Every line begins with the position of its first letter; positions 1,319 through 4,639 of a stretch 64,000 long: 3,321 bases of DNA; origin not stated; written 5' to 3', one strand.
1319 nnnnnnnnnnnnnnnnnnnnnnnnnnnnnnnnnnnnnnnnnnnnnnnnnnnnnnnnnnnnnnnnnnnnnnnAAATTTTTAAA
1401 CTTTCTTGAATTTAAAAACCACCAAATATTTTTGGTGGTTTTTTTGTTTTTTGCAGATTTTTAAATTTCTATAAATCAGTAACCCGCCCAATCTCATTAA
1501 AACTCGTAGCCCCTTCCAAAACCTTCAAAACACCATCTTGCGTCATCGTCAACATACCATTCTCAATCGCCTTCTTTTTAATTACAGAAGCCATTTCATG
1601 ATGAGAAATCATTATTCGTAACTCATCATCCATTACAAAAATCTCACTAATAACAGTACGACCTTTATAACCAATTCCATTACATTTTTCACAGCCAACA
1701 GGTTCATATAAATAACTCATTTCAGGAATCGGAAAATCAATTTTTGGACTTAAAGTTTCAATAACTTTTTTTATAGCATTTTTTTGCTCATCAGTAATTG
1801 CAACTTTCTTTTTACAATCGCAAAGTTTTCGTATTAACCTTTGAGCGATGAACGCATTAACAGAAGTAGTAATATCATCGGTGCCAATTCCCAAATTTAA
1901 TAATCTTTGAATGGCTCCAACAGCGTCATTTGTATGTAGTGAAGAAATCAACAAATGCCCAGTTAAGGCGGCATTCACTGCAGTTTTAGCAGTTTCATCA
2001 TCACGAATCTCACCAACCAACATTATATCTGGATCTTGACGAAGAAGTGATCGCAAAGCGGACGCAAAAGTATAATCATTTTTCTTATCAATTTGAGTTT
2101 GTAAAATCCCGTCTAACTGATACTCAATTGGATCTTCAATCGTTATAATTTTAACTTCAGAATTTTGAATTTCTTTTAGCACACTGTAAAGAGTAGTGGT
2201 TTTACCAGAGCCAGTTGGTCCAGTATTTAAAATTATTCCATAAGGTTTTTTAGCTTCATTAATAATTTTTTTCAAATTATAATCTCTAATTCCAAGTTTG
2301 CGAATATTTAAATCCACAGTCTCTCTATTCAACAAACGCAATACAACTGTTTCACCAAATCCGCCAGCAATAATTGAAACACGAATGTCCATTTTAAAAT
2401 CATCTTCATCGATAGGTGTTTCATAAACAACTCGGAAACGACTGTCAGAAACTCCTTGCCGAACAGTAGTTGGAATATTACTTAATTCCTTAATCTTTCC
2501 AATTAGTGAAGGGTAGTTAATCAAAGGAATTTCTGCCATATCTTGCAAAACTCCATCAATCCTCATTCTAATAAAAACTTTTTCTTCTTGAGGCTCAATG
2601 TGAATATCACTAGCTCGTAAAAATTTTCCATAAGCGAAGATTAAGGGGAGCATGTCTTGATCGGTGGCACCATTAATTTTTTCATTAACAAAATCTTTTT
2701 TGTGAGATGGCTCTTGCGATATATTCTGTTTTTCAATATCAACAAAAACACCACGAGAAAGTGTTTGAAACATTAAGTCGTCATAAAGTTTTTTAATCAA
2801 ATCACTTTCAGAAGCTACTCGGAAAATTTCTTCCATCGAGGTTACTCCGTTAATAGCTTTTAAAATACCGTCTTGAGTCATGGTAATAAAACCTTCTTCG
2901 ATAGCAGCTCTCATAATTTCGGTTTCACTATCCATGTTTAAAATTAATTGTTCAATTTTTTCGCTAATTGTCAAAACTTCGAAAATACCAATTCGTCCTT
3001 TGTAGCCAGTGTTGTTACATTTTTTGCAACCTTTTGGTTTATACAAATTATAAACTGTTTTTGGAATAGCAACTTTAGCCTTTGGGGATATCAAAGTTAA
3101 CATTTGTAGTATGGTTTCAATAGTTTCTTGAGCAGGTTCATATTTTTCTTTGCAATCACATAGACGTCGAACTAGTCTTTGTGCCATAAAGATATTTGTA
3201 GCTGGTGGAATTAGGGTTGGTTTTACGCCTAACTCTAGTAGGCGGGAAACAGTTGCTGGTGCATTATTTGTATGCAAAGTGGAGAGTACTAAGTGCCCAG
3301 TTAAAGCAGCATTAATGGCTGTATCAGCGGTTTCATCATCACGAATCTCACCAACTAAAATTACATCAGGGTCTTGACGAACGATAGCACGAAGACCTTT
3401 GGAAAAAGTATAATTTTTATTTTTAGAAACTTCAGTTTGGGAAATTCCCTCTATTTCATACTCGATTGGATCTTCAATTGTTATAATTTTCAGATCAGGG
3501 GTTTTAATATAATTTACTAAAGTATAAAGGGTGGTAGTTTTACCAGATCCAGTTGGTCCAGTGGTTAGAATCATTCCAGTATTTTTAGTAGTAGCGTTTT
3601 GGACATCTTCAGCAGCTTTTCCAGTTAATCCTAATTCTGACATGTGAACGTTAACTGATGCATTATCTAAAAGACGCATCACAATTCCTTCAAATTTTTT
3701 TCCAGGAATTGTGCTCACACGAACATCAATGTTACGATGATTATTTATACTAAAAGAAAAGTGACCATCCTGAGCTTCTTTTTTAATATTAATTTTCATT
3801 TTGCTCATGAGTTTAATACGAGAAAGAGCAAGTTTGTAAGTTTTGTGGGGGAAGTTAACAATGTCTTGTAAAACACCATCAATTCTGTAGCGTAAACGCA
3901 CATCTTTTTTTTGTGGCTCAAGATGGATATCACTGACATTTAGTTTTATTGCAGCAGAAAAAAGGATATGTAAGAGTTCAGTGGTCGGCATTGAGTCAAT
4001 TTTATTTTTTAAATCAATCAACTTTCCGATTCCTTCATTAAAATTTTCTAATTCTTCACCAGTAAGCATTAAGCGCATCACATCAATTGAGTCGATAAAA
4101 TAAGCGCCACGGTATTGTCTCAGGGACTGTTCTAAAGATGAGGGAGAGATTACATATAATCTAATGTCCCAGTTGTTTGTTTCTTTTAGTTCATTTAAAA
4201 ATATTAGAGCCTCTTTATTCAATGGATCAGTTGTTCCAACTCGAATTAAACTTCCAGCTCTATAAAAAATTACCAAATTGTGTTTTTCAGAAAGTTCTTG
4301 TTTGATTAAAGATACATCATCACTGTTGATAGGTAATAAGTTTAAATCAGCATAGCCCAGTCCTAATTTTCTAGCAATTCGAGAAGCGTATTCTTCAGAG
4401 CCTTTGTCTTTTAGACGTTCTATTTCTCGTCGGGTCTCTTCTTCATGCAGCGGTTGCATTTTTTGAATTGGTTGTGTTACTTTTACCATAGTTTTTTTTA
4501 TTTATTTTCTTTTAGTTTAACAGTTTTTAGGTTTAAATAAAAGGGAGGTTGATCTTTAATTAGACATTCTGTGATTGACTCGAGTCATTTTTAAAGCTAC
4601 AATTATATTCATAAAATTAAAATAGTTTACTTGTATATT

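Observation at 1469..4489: Covalently duplicated PilB/GspE secretion ATPase (two complete motor units in one polypeptide)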

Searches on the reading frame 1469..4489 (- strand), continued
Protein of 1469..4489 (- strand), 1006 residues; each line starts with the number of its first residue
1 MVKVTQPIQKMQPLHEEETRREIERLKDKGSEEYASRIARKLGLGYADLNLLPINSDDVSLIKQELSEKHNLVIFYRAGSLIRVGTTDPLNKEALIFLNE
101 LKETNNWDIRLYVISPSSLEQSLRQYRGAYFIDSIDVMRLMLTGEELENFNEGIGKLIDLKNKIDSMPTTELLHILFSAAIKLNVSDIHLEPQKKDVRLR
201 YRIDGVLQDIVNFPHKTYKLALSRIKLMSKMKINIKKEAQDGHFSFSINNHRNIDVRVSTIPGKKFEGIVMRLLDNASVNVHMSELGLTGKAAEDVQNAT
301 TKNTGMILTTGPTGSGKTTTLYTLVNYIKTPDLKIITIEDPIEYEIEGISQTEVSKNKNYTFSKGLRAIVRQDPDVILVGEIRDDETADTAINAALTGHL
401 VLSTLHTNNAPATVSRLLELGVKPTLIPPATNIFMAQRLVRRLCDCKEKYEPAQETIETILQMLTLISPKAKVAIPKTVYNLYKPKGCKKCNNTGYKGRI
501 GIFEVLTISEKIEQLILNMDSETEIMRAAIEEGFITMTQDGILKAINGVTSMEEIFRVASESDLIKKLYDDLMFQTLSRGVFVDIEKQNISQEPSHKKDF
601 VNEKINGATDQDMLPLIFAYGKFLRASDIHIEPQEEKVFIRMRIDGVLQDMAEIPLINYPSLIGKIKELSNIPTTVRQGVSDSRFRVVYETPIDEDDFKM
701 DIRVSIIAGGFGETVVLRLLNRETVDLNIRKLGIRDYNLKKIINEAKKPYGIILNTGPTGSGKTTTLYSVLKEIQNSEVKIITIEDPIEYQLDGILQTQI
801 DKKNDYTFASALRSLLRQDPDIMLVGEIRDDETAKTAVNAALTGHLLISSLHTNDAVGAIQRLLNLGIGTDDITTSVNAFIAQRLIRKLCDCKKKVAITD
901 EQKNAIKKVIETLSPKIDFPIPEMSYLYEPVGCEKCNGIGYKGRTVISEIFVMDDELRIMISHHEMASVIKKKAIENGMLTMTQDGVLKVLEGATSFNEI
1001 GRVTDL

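Call 55: find_encoding_contigs(protein=P0126, flank=8000, max_places=1)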
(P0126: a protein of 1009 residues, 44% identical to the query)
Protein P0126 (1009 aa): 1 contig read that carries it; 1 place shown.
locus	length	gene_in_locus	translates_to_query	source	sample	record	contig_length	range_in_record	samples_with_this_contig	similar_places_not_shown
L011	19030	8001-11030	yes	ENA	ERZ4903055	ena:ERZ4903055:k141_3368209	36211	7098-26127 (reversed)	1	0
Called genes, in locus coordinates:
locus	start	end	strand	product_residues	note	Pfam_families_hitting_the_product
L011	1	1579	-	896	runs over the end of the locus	PF02739:5_3_exonuc_N, PF01367:5_3_exonuc, PF22619:DNA_polI_exo1 (weak), PF00476:DNA_pol_A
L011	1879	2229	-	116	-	PF01934:HepT-like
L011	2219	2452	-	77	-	PF01909:NTP_transf_2, PF18765:Polbeta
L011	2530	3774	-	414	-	PF12704:MacB_PCD, PF02687:FtsX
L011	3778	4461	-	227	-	PF00005:ABC_tran, PF02463:SMC_N (faint), PF13304:AAA_21 (faint)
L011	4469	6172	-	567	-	PF25973:BSH_CzcB (faint), PF25984:BSH_YknX (faint)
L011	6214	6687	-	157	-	PF02367:TsaE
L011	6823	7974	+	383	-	PF01368:DHH (weak)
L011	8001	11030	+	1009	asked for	PF00437:T2SSE, PF03215:Rad17 (faint), PF25199:nSTAND_NTPase5 (faint), PF00004:AAA (faint), PF00005:ABC_tran (faint), PF12775:AAA_7 (faint), PF13173:AAA_14 (faint), PF00437:T2SSE, +5 more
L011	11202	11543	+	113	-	-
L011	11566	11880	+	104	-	-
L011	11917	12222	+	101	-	PF21956:DUF6922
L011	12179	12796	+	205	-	PF08843:AbiEii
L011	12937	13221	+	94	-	-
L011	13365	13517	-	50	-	-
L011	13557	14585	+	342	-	PF05496:RuvB_N, PF00004:AAA, PF07728:AAA_5, PF17864:AAA_lid_4, PF05491:WHD_RuvB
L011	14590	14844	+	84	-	-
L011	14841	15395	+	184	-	PF03703:bPH_2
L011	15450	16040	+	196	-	-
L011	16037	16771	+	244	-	PF08843:AbiEii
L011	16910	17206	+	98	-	-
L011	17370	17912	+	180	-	PF20772:TACO1_YebC_N, PF01709:Transcrip_reg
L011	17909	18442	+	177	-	PF02075:RuvC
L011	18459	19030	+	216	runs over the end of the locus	PF14402:7TM_transglut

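Call 56: search_protein_families(library=pfam, proteins=[L010:11284-12117:+, L010:12369-15314:+, L001:8700-9857:+, P0131, P0146, P0140], max_evalue=0.01)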
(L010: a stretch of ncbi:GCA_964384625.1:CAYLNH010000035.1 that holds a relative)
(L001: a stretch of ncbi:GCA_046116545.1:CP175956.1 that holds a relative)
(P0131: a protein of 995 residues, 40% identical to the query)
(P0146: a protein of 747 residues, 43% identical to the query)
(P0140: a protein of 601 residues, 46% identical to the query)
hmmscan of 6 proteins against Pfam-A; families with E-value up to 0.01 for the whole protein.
L010:11284-12117:+ (277 aa): 0 families

L010:12369-15314:+ (981 aa): 0 families

L001:8700-9857:+ (385 aa): 1 family
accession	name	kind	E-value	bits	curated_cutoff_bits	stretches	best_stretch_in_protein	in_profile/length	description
PF01368.27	DHH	-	3.8e-06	27.6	28.1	1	19-215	2-125/125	DHH family, N-terminal domain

P0131 (995 aa): 26 families (the best 25 are shown)
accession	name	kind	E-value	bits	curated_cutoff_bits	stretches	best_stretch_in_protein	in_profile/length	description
PF00437.27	T2SSE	-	3.8e-220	730.4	24.9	2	596-974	12-370/370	Type II/IV secretion system protein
PF25199.1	nSTAND_NTPase5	-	8.5e-08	32.6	34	1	723-768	38-84/145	Novel STAND NTPase 5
PF13173.12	AAA_14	-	2e-07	31.5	27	0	728-812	4-81/129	AAA domain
PF13401.12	AAA_22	-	3.9e-07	30.9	27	0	726-759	5-38/130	AAA domain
PF20720.3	nSTAND3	-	2.6e-06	27.7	27.2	0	297-334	17-54/155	Novel STAND NTPase 3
PF13191.12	AAA_16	-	4.3e-06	27.8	32.6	0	292-363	18-85/167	AAA ATPase domain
PF02399.21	Herpes_ori_bp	-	1.3e-05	24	20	0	727-758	50-82/820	Origin of replication binding protein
PF02492.25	cobW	-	1.6e-05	25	20.7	0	729-759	3-34/180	CobW/HypB/UreG, nucleotide-binding domain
PF13604.12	AAA_30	-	2.1e-05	24.8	27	0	723-759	15-51/191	AAA domain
PF00005.33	ABC_tran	-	6.7e-05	24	25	0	730-805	15-79/137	ABC transporter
PF12775.13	AAA_7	-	8.7e-05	22.6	25.8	0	722-759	29-66/181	P-loop containing dynein motor region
PF13555.12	AAA_29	-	0.00011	22.2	27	0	725-743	21-39/61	P-loop containing region of AAA domain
PF03215.21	Rad17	-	0.00013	22.4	23.8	0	281-327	31-74/186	Rad17 P-loop domain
PF01580.24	FtsK_SpoIIIE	-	0.00015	21.8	24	0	717-748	31-61/221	FtsK/SpoIIIE family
PF10412.15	TrwB_AAD_bind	-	0.00064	19.2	20.5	0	727-758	16-47/387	Type IV secretion-system coupling protein DNA-binding domain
PF05157.20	MshEN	-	0.0035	17.7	23.1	1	31-115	2-85/90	MshEN domain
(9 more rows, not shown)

P0146 (747 aa): 5 families
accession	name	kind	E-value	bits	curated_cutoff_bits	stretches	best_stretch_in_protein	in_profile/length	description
PF00437.27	T2SSE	-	7.1e-116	387.3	24.9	1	163-556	9-370/370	Type II/IV secretion system protein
PF05157.20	MshEN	-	3.4e-06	27.4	23.1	1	34-115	1-81/90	MshEN domain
PF13401.12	AAA_22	-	0.0039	17.9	27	0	302-347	5-50/130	AAA domain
PF25199.1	nSTAND_NTPase5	-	0.0045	17.2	34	0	297-343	36-83/145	Novel STAND NTPase 5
PF13604.12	AAA_30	-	0.0062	16.7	27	0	294-335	10-51/191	AAA domain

P0140 (601 aa): 3 families
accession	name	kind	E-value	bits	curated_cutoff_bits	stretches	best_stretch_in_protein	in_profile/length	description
PF00437.27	T2SSE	-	1.8e-109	366.3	24.9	1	171-572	12-370/370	Type II/IV secretion system protein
PF05157.20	MshEN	-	0.0045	17.4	23.1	1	42-125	2-84/90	MshEN domain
PF25199.1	nSTAND_NTPase5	-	0.0047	17.2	34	0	287-343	26-84/145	Novel STAND NTPase 5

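Call 63: find_encoding_contigs(protein=P0185, flank=6000, max_places=2)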
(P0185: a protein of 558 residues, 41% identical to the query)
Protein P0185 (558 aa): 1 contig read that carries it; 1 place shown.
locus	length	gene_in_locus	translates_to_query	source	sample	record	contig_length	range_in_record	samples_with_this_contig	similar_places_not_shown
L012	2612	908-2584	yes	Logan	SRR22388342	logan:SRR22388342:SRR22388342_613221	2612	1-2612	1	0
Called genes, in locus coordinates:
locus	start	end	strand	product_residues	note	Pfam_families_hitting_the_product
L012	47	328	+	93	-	-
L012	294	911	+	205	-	PF08843:AbiEii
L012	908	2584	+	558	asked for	PF00437:T2SSE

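Call 64: find_encoding_contigs(protein=P0140, flank=6000, max_places=2)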
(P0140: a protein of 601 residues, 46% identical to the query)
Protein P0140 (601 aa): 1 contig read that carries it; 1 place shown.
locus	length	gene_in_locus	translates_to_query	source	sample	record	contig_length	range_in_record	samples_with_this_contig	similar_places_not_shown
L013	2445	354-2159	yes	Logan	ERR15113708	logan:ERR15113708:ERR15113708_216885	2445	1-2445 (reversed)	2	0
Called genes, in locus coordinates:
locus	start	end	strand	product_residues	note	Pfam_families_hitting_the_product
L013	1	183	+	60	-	?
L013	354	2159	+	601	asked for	PF00437:T2SSE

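Call 79: fold_search(model_id=the predicted structure, library=pdb)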
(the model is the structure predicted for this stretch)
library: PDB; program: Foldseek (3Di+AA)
matches with E <= 10: 1664; with E <= 0.001: 227
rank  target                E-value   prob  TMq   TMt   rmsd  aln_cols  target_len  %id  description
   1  4pht_C                1.2e-41  1.00  0.25  0.56  20.9       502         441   36  ATPase GspE in complex with the cytoplasmic domain of GspL from the Vibrio vulnificus type II Secretion system (released 2014-11-26)
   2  5tsh_E                1.5e-41  1.00  0.35  0.85   3.7       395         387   44  PilB from Geobacter metallireducens bound to AMP-PNP (released 2017-05-17)
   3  4pht_B                3.4e-41  1.00  0.25  0.55  21.4       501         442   36  ATPase GspE in complex with the cytoplasmic domain of GspL from the Vibrio vulnificus type II Secretion system (released 2014-11-26)
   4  4pht_A                4.3e-41  1.00  0.25  0.56  21.3       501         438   36  ATPase GspE in complex with the cytoplasmic domain of GspL from the Vibrio vulnificus type II Secretion system (released 2014-11-26)
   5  5tsh_C                2.1e-40  1.00  0.35  0.89   3.2       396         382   43  PilB from Geobacter metallireducens bound to AMP-PNP (released 2017-05-17)
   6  5zfr_B                8.7e-40  1.00  0.34  0.82   4.3       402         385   42  Crystal structure of PilB, an extension ATPase motor of Type IV pilus, from Geobacter sulfurreducens (released 2018-09-19)
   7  5oiu_B                1.5e-39  1.00  0.35  0.89   3.4       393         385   41  Crystal structure of PilF type IV pilus assembly ATPase from Thermus thermophilus (released 2018-08-08)
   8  5tsh_F                1.6e-39  1.00  0.34  0.85   3.8       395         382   44  PilB from Geobacter metallireducens bound to AMP-PNP (released 2017-05-17)
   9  5tsg_B                2.5e-39  1.00  0.35  0.89   3.1       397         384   43  PilB from Geobacter metallireducens bound to ADP (released 2017-05-17)
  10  5tsh_D                2.7e-39  1.00  0.32  0.78   5.2       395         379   44  PilB from Geobacter metallireducens bound to AMP-PNP (released 2017-05-17)
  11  5zfr_A                3.3e-39  1.00  0.35  0.89   3.5       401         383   42  Crystal structure of PilB, an extension ATPase motor of Type IV pilus, from Geobacter sulfurreducens (released 2018-09-19)
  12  5it5_A                4.8e-39  1.00  0.36  0.90   3.0       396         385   39  Thermus thermophilus PilB core ATPase region (released 2016-10-19)
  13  5zfr_C                6.0e-39  1.00  0.33  0.79   5.0       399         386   42  Crystal structure of PilB, an extension ATPase motor of Type IV pilus, from Geobacter sulfurreducens (released 2018-09-19)
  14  1p9w                  8.7e-39  1.00  0.33  0.79   4.8       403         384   41  Crystal Structure of Vibrio cholerae putative NTPase EpsE (released 2003-10-14)
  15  5tsh_A                9.2e-39  1.00  0.34  0.89   3.3       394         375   43  PilB from Geobacter metallireducens bound to AMP-PNP (released 2017-05-17)
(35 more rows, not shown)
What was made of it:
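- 2810..3994 (-): Motor unit 1 (N2D aa 166-280, CTD aa 281-560). Foldseek TMt reaches 0.90 to PilB core structures (call 79).
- On PilB/GspE clade of PilT/VirB11-like secretion ATPases: Foldseek TMt 0.85-0.90 to PilB cores (call 79).
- Fold match to PilB cores reaches TMt 0.90 (call 79).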

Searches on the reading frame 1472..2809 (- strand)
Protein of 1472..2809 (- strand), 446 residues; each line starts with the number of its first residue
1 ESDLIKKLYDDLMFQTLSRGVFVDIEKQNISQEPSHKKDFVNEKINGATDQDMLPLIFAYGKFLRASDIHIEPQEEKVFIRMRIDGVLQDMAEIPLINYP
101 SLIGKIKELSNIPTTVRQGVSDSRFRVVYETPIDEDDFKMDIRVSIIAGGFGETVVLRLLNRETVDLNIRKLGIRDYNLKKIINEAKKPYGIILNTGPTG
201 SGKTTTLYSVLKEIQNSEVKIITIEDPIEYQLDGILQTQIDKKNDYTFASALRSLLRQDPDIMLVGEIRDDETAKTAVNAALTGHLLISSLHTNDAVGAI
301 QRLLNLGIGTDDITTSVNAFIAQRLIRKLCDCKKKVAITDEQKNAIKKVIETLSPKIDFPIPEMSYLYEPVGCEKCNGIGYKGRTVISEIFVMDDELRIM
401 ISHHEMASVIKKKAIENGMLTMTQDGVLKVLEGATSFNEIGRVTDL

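Call 70: search_protein_families(library=ncbifam, proteins=[window:1472-2809:-], max_evalue=1e-20)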
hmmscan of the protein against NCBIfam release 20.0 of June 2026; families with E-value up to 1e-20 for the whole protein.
window:1472-2809:- (446 aa): 8 families
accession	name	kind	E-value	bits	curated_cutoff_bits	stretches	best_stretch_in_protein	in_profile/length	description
TIGR02533.1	type_II_gspE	equivalog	1e-122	410.3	630.25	1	22-444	77-486/486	type II secretion system ATPase GspE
TIGR02538.1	type_IV_pilB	equivalog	3.9e-113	379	675.65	1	65-444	196-562/564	type IV-A pilus assembly ATPase PilB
NF053534.1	T4PilAsmATPsTfpB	equivalog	2.1e-103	346.7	850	1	57-444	208-582/584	type IV pilus assembly ATPase TfpB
NF007755.0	PRK10436.1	equivalog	2.6e-98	329.7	617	1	28-444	61-459/465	type II secretion system protein GspE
NF041000.1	ATPase_ComGA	equivalog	3.2e-66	223.1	300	1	64-327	10-266/267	competence type IV pilus ATPase ComGA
TIGR01420.1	pilT_fam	subfamily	4.4e-48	164.3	319.1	1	65-334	13-276/343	PilT/PilU family type 4a pilus ATPase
TIGR02525.1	plasmid_TraJ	equivalog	2.6e-25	89.2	368.3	1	155-306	120-272/372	plasmid transfer ATPase TraJ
TIGR02524.1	dot_icm_DotB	equivalog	1.4e-22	80.4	463.3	1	179-347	122-296/358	Dot/Icm type IV secretion system ATPase DotB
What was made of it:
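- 1472..2671 (-): Motor unit 2 (N2D aa 607-726, CTD aa 727-1006). On its own it scores GspE 410 and PilB 379 bits against PilT 164 (call 70).
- Each unit alone classifies as GspE/PilB, not PilT (call 70). It also gives a sub-threshold match to the competence ATPase model ComGA (call 70).
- Tried and rejected: PilB-PilT fusion idea: rejected, because both units are PilB/GspE type with zinc motifs (call 70).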
